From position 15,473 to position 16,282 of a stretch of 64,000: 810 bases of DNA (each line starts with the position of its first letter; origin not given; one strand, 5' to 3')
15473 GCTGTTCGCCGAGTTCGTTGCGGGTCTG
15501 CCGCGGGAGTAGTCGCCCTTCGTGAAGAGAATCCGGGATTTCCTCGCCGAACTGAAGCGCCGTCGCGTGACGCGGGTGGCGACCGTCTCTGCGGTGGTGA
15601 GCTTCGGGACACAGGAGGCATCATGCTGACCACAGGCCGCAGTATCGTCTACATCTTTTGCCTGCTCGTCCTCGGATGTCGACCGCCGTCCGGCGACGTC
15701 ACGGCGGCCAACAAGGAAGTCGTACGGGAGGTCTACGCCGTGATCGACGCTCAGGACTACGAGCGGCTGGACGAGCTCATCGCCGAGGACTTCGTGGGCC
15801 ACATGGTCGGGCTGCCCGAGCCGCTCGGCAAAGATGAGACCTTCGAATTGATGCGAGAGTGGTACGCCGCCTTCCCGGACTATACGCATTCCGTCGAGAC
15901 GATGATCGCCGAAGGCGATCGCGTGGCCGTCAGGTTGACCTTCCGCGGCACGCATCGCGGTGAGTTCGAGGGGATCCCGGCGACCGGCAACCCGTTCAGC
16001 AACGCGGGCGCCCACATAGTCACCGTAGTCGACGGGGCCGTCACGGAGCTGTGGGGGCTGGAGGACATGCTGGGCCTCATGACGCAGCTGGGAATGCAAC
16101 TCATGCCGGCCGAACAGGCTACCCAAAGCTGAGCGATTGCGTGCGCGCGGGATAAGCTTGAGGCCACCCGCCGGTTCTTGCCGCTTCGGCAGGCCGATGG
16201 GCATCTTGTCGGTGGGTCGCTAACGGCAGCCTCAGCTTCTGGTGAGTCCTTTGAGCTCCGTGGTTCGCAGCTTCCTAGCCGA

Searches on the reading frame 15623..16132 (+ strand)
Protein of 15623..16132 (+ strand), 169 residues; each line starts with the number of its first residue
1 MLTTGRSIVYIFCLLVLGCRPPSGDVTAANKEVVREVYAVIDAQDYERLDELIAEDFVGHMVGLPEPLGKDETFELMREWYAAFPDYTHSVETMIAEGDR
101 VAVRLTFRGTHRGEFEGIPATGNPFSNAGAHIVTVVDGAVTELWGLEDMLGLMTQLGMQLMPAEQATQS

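Call 32: search_protein_families(library=pfam, proteins=[window:15623-16132:+], max_evalue=0.001)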
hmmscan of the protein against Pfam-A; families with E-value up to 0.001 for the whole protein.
window:15623-16132:+ (169 aa): 3 families
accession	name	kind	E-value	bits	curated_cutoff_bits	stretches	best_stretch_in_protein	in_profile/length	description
PF07366.18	SnoaL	-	6.7e-35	120.1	28.4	1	32-156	2-126/126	SnoaL-like polyketide cyclase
PF12680.13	SnoaL_2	-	8.8e-23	81.3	27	1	34-142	1-101/102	SnoaL-like domain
PF14534.12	DUF4440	-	0.0001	23.1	25.2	1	32-119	3-89/107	Domain of unknown function (DUF4440)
